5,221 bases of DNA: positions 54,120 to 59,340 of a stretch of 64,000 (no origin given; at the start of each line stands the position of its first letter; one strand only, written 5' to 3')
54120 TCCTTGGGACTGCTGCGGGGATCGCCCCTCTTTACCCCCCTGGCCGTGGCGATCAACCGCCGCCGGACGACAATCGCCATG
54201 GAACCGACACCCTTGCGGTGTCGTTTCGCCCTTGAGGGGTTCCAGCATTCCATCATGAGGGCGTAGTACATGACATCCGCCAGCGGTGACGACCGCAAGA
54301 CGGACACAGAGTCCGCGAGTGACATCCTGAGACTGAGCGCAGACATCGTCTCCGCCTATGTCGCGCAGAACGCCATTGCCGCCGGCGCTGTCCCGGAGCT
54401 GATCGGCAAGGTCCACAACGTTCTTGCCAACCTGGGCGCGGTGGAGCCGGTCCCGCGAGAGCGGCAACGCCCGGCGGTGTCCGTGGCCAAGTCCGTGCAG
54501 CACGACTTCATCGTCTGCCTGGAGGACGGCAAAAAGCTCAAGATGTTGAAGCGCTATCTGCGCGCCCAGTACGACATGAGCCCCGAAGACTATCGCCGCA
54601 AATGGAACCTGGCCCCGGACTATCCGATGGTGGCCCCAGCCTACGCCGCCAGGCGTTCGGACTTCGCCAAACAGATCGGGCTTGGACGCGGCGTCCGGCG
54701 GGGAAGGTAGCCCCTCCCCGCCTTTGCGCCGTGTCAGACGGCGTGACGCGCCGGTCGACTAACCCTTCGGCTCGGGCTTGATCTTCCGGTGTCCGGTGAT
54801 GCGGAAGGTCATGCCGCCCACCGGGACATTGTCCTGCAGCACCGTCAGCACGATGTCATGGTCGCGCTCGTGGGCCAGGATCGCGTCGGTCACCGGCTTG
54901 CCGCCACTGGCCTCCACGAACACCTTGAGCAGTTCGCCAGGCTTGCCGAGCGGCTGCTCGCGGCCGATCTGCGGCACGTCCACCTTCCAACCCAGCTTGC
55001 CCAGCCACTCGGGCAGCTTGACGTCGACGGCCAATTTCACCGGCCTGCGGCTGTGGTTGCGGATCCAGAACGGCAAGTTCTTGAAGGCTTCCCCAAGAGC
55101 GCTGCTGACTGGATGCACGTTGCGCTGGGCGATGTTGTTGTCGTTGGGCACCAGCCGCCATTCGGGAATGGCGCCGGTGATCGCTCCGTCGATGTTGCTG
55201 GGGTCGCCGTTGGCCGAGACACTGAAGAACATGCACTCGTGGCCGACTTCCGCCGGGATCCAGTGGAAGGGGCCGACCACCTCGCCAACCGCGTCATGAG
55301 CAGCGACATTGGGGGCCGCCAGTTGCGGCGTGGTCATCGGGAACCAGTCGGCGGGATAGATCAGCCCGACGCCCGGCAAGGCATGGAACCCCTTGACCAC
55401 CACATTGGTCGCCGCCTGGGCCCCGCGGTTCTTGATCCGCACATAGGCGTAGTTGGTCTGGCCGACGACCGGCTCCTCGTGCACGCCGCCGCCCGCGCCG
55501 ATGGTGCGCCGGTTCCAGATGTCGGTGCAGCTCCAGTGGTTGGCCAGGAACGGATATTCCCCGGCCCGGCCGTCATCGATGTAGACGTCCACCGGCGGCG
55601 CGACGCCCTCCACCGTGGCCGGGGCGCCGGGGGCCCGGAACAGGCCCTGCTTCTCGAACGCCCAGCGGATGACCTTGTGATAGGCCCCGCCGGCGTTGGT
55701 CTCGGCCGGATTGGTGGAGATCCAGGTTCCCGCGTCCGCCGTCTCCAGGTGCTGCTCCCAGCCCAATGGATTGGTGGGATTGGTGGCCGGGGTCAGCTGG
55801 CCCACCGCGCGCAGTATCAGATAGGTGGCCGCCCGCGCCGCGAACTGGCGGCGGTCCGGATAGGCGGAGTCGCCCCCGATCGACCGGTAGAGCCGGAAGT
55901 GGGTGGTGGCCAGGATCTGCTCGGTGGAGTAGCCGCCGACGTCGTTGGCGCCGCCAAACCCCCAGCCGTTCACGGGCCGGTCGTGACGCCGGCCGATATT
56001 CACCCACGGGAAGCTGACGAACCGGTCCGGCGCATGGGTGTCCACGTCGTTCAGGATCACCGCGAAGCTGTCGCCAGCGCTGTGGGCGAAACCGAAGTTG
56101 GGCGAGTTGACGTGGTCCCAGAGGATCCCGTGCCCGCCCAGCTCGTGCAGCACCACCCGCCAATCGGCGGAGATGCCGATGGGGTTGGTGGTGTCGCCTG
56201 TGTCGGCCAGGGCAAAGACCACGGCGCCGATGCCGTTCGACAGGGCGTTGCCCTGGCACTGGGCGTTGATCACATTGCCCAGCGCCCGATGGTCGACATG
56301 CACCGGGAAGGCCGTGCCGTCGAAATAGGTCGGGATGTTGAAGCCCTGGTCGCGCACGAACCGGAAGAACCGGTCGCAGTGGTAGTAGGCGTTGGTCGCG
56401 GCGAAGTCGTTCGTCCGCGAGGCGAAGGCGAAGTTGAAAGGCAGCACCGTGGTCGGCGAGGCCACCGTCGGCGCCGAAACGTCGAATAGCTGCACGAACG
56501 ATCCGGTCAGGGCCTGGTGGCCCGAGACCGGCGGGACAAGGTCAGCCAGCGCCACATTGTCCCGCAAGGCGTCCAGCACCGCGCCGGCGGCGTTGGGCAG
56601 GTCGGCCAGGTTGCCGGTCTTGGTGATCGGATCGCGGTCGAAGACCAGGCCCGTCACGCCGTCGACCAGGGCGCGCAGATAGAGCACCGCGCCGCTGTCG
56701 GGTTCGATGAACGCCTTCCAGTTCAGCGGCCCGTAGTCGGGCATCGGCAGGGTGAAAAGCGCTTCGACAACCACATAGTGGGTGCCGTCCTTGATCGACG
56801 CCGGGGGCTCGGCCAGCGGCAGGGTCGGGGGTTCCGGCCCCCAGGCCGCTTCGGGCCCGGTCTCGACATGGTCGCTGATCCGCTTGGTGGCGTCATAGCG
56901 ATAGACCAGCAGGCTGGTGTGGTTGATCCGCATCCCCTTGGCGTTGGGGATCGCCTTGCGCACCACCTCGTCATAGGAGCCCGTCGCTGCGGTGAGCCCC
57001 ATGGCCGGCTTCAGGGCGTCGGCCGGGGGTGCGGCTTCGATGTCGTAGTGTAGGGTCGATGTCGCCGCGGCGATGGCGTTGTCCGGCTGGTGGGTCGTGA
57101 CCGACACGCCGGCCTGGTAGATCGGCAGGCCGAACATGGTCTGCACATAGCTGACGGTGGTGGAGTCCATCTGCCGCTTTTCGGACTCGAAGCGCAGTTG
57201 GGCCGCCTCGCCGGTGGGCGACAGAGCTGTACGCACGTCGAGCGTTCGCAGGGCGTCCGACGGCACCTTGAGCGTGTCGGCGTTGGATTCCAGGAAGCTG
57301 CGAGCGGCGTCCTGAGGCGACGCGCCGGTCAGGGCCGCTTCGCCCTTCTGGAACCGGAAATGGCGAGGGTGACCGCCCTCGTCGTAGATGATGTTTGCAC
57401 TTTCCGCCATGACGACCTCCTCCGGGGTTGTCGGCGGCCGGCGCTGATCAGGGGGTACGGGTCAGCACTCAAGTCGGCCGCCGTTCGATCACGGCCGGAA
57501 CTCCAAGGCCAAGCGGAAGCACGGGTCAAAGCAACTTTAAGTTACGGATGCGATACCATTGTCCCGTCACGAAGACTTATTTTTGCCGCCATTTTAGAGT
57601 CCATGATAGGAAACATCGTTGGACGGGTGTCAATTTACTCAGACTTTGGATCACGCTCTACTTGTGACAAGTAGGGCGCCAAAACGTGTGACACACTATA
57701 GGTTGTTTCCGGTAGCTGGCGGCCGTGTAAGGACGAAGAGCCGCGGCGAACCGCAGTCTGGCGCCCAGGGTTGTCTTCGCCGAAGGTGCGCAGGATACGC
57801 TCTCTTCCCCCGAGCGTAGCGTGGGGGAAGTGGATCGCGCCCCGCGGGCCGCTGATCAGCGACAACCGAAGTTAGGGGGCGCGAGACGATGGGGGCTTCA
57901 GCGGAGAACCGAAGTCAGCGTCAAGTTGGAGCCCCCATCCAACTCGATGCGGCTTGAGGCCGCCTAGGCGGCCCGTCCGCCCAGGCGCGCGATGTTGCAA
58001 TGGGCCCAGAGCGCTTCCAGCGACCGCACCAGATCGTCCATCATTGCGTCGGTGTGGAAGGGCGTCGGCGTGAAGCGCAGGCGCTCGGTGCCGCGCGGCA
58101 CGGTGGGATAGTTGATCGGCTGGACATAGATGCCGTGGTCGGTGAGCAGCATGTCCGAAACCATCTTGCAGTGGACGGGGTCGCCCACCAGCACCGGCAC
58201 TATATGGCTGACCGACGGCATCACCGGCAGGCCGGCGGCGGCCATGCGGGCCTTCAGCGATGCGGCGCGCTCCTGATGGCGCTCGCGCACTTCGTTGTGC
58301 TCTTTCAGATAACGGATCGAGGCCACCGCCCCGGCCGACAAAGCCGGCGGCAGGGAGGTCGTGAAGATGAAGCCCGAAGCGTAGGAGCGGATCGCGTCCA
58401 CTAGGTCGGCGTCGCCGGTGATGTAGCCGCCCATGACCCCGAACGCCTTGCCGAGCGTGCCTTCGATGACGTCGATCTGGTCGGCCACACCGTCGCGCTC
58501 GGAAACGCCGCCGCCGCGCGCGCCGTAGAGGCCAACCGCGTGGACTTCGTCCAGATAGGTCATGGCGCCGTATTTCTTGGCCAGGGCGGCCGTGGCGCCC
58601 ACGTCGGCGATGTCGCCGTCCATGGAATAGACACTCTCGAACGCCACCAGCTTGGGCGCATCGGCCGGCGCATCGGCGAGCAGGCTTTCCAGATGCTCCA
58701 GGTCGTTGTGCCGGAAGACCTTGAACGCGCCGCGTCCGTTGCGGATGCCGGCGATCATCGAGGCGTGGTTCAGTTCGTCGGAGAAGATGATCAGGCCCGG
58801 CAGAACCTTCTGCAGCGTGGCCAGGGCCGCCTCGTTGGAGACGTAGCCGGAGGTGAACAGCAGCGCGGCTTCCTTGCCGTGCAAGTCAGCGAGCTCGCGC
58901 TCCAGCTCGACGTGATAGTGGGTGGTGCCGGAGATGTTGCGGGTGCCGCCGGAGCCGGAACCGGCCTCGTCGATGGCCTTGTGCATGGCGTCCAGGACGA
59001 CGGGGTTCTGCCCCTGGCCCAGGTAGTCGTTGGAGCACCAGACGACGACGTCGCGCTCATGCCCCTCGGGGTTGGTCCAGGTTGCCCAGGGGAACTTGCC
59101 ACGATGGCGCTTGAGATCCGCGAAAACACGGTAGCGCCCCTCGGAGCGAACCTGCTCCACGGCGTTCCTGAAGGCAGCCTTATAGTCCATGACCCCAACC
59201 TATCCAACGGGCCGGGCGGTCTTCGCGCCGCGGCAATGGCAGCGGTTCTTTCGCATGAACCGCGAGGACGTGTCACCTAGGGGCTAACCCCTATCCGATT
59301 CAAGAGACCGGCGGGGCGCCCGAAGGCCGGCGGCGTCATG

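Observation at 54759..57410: Thermolysin/fungalysin-like protease with a rewired HExxxH...H zinc site and no signal peptide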

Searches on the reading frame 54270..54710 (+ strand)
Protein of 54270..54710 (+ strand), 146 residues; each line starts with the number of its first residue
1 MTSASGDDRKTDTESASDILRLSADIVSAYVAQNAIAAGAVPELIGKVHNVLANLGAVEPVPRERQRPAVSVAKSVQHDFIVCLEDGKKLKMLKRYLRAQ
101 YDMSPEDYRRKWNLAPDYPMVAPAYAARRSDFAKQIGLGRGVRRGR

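Call 65: search_protein_families(library=pfam, proteins=[window:54270-54710:+], max_evalue=0.01)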
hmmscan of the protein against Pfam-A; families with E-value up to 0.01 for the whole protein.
window:54270-54710:+ (146 aa): 1 family
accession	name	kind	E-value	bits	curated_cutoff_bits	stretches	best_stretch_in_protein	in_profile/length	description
PF05443.17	ROS_MUCR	-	1.3e-45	154.8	25.4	1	19-139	2-123/123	ROS/MUCR transcriptional regulator protein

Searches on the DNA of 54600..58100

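Call 58: search_rna_families(source=window, start=54600, end=58100, threshold=evalue, max_evalue=1)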
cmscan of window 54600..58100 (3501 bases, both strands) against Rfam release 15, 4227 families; matches with E-value up to 1: 1.
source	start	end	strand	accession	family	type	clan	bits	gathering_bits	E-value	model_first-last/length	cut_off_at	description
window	54650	54793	+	RF01757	sbcD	Gene; sRNA;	-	20.2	40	0.64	1-155/155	no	sbcD RNA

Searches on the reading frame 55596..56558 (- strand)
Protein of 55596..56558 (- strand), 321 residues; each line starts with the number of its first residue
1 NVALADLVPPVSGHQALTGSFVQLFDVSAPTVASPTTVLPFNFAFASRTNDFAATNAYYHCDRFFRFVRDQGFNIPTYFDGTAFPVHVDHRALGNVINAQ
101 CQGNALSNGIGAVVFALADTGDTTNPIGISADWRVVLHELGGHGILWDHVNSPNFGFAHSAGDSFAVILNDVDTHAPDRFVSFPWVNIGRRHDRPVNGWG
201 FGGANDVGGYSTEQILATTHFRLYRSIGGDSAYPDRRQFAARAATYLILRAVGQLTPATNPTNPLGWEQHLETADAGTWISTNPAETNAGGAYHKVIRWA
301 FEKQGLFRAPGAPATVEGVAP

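Call 37: predict_structure(alignment_id=A2)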
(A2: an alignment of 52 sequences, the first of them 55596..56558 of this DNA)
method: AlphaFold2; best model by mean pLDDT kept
length: 321 residues; sequences in the alignment: 52
mean_pLDDT: 95.9   pTM: 0.93
mean pLDDT of the five models: 95.9, 95.8, 95.8, 95.1, 94.6
residues with pLDDT >= 90: 299; 70-90: 21; 50-70: 1; < 50: 0
segments of 3 or more residues with pLDDT < 50: none
pLDDT, mean of each block of 10 residues (from residue 1): 93 97 96 95 95 98 98 98 98 96 98 96 94 97 99 98 98 91 90 97 95 98 98 97 98 98 98 96 95 96 94 88 64
secondary structure, 60 per line:
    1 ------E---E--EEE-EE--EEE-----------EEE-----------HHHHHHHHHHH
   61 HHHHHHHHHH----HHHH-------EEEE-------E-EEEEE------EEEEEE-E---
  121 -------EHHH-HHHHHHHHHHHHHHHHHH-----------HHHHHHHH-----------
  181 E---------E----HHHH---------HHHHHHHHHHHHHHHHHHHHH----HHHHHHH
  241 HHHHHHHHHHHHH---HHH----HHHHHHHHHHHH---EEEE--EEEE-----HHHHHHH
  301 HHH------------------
elements in order: E14-16 E22-24 E36-38 H50-70 H75-78 E86-89 E99-103 E110-115 H133-150 H162-169 H196-199 H209-229 H234-253 H264-275 E279-282 E285-288 H294-303

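Call 39: fold_search(model_id=the predicted structure, library=pdb)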
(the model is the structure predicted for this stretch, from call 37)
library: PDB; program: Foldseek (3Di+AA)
matches with E <= 10: 56; with E <= 0.001: 4
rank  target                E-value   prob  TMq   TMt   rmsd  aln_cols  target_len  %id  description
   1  7qfy_A                2.1e-05  1.00  0.67  0.56   5.5       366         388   16  Fusarium oxysporum M36 protease without the propeptide (released 2022-12-21)
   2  7qp3                  3.7e-05  1.00  0.66  0.55   5.9       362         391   15  Pseudogymnoascus pannorum M36 protease without the propeptide (released 2023-01-18)
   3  4k90_A                9.9e-05  1.00  0.61  0.52   5.8       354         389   12  Extracellular metalloproteinase from Aspergillus (released 2013-10-23)
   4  7ecc                  8.1e-04  1.00  0.55  0.59   6.5       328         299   14  M4 family peptidase PlM4P-mature form (released 2021-04-28)
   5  5aa4_C                8.6e-01  0.07  0.14  0.11  14.9       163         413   15  Crystal structure of MltF from Pseudomonas aeruginosa in complex with cell-wall tetrapeptide (released 2016-10-12)
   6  4fr2                  1.2e+00  0.03  0.17  0.15  16.7       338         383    9  Alcohol dehydrogenase from Oenococcus oeni (released 2013-06-05)
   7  8zwd_A                1.5e+00  0.02  0.14  0.13  15.1       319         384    8  Crystal structure of methanol dehydrogenase1 from Bacillus methanolicus (released 2025-06-18)
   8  3t8v                  2.1e+00  0.08  0.32  0.14   9.8       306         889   10  A bestatin-based chemical biology strategy reveals distinct roles for malaria M1- and M17-family aminopeptidases (released 2011-09-28)
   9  7x3j_D                2.3e+00  0.02  0.09  0.07  14.5       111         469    9  Cryo-EM structure of human TRiC-tubulin-S2 (released 2023-06-07)
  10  6lla_D                2.9e+00  0.06  0.13  0.12  14.0       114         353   11  Crystal structure of Providencia alcalifaciens 3-dehydroquinate synthase (DHQS) in complex with Mg2+ and NAD (released 2020-07-29)
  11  6lla_C                3.4e+00  0.05  0.12  0.11  14.2       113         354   12  Crystal structure of Providencia alcalifaciens 3-dehydroquinate synthase (DHQS) in complex with Mg2+ and NAD (released 2020-07-29)
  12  6iqq_D                3.4e+00  0.05  0.17  0.10  14.2       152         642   12  Crystal structure of Prc with S452I and L252Y mutations in complex with NlpI (released 2019-07-24)
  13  9utb_B                4.3e+00  0.08  0.14  0.06   4.5        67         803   24  The full-length human sweet taste receptor TAS1R2 and TAS1R3 in the sucralose-bound state (released 2025-07-16)
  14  7nvm_D                4.3e+00  0.02  0.10  0.07  12.1        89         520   11  Human TRiC complex in closed state with nanobody Nb18, actin and PhLP2A bound (released 2022-03-02)
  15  7c7s_A                4.5e+00  0.10  0.15  0.08   5.3        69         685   12  Cryo-EM structure of the CGP54626-bound human GABA(B) receptor in inactive state. (released 2020-07-01)
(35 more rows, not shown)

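Call 41: search_solved_structures(query=A2, max_evalue=10, show_alignments=5)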
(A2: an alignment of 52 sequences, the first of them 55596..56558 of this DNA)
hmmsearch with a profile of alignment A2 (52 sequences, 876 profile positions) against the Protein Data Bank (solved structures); distinct sequences matched with E-value up to 10: 9.
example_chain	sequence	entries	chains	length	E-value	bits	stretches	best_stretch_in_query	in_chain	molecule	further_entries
5a3y_A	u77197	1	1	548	0.017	16.6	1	69-158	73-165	THERMOLYSIN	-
3nqy_A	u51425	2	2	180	0.04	15.3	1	43-141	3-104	Secreted metalloprotease Mcp02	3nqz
2r4v_A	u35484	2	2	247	0.1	14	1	280-348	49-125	Chloride intracellular channel protein 2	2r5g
2per_A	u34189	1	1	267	0.12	13.8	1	280-348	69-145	Chloride intracellular channel protein 2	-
9e3k_H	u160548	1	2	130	0.24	12.8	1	42-113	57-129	PERT-199 HC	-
9b7k_H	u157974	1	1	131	0.28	12.5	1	43-113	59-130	Fab2-1 heavy chain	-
4ers_H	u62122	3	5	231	0.33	12.3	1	43-115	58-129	Fab heavy chain | Antibody, mAb1, heavy chain | Antibody mAb1 Heavy chain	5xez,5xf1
4lf3_B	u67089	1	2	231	0.35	12.2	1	43-115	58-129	Fab light chain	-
7tow_H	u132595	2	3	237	0.48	11.8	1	80-115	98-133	DH1058 Fab heavy chain | DH1058 Heavy chain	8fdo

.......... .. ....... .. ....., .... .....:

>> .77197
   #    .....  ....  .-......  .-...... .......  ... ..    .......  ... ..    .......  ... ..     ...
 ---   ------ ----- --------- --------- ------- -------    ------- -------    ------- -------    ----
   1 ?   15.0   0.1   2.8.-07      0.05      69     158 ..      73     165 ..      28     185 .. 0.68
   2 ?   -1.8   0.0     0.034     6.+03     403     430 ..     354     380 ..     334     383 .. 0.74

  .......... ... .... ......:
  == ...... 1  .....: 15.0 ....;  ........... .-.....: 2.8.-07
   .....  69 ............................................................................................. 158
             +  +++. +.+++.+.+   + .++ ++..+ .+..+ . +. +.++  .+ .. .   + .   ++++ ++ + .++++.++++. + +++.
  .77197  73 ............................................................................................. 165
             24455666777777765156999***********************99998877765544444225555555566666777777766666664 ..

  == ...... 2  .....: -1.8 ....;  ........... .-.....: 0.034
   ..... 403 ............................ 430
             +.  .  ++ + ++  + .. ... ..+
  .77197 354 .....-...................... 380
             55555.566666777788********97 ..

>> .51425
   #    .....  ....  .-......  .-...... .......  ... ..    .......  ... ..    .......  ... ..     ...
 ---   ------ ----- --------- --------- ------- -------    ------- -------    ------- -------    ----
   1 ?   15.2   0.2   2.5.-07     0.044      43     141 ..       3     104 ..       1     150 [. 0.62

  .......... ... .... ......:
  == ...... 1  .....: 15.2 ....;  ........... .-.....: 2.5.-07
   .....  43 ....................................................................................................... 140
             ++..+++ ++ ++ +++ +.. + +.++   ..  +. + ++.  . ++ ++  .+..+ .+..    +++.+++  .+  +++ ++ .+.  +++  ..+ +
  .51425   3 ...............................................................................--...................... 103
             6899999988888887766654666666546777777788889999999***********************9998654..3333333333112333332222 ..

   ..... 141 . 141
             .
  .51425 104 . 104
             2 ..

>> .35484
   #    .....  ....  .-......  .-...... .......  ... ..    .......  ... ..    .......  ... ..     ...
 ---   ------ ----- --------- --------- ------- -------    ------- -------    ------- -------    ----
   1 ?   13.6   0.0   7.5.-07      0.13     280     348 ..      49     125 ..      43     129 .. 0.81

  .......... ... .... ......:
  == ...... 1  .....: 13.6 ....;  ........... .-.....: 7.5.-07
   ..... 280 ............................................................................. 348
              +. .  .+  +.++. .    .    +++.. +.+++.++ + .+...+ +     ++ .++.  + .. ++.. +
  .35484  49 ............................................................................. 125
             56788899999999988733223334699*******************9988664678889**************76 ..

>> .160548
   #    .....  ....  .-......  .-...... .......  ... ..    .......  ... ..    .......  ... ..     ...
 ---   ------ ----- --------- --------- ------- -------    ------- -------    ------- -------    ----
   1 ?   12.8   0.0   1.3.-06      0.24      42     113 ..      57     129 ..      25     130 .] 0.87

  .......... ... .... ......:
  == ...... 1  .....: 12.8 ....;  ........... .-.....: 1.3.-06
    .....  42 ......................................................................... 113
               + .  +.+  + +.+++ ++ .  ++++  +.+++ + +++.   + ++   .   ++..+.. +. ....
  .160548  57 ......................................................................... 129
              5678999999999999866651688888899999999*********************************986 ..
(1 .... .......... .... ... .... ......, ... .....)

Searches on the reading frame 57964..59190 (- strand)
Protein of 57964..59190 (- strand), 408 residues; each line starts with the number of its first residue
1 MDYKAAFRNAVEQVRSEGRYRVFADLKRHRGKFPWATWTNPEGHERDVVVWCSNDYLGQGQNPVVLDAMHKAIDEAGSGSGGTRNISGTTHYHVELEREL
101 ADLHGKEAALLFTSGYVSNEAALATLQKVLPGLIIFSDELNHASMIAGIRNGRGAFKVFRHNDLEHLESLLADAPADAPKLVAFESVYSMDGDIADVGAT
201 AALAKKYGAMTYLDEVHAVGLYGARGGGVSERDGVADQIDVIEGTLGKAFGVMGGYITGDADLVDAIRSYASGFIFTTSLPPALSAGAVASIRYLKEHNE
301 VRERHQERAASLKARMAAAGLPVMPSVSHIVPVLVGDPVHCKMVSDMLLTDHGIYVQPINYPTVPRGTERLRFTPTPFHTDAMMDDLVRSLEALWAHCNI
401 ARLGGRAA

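Call 54: find_related_loci(query=window:57964-59190:-, collection=genome_contigs, flank=6000)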
Query window:57964-59190:- (408 aa) in genome_contigs; peptide patterns used: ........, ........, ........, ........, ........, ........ (x = any residue, [..] = any of these).
516 stretches matched a pattern; 473 encode a relative of the query (tblastn E <= 1e-3); the best 80 are kept; 80 distinct loci.
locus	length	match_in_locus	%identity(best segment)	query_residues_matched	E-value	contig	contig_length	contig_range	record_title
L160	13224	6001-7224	96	1-408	0e+0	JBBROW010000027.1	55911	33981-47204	MAG: Caulobacterales bacterium isolate La1_metabat2.355 LA1C_B2.355_k141_1380573L_55911_cov_16.0000, whole genome shotgu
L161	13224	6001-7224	90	1-408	0e+0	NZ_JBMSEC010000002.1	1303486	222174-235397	Caulobacter sp. KR2-114 contig2, whole genome shotgun sequence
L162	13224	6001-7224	90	1-408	0e+0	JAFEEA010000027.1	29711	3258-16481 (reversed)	MAG: Proteobacteria bacterium isolate SZAS AMP-5 LIN-485__27__length-29711, whole genome shotgun sequence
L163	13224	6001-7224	89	1-408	0e+0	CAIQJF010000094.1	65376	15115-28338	MAG: uncultured Caulobacteraceae bacterium isolate Umea_bin-04329 genome assembly, contig: bin-04329:094/100, whole geno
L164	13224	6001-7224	87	1-408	0e+0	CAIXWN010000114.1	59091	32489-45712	MAG: uncultured Caulobacteraceae bacterium isolate Kiruna2_bin-0871 genome assembly, contig: bin-0871:114/279, whole gen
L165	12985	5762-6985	85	1-408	0e+0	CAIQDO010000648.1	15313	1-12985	MAG: uncultured Caulobacteraceae bacterium isolate Ki1-2-2m_bin-386 genome assembly, contig: bin-386:648/692, whole geno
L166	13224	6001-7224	85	1-408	0e+0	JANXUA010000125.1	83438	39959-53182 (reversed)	MAG: Caulobacteraceae bacterium isolate 339R_metabat_22 339R_k141_831328, whole genome shotgun sequence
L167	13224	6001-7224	88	1-408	0e+0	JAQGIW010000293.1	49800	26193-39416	MAG: Caulobacteraceae bacterium isolate RYN_469 scaffold_404148, whole genome shotgun sequence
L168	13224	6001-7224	84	1-408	0e+0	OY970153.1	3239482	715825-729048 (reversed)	MAG: uncultured Alphaproteobacteria bacterium isolate MFD03726.bin.c.12 genome assembly, chromosome: 1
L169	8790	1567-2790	84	1-408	0e+0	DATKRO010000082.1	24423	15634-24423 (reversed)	MAG TPA_asm: Caulobacteraceae bacterium isolate SMAG_U14030 k141_1122070, whole genome shotgun sequence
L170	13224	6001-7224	85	1-408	0e+0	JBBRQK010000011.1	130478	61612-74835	MAG: Caulobacterales bacterium isolate metawrap_la1_36 W_la1_36_k141_1502108L_130478_cov_14.2198, whole genome shotgun s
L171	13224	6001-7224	83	1-408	0e+0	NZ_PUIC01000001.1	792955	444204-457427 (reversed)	Caulobacter sp. CCUG 60055 caulobacter60055_0000001, whole genome shotgun sequence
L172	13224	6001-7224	82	1-408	0e+0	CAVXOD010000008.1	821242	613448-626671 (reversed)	MAG: uncultured proteobacterium isolate MFD01872.bin.2.30 genome assembly, contig: contig_156682, whole genome shotgun s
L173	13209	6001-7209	84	1-403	0e+0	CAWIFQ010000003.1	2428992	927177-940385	MAG: uncultured proteobacterium isolate MFD01872.bin.2.225 genome assembly, contig: contig_40308, whole genome shotgun s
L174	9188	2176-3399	84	1-408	0e+0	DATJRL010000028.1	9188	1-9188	MAG TPA_asm: Caulobacteraceae bacterium isolate SMAG_U14966 k141_822981, whole genome shotgun sequence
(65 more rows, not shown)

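Call 65: search_protein_families(library=pfam, proteins=[window:57964-59190:-], max_evalue=0.01)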
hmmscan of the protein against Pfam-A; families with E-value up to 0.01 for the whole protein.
window:57964-59190:- (408 aa): 4 families
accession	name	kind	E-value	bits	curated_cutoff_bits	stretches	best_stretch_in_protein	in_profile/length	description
PF00155.27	Aminotran_1_2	-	1.4e-75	255.2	19.7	1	47-391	2-361/361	Aminotransferase class I and II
PF01053.26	Cys_Met_Meta_PP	-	3.6e-05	22.9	27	1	93-220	54-179/381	Cys/Met metabolism PLP-dependent enzyme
PF01212.27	Beta_elim_lyase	-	0.00011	22.1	27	1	92-325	33-274/288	Beta-eliminating lyase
PF00266.25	Aminotran_5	-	0.0003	20.3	21.5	1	63-220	13-181/371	Aminotransferase class-V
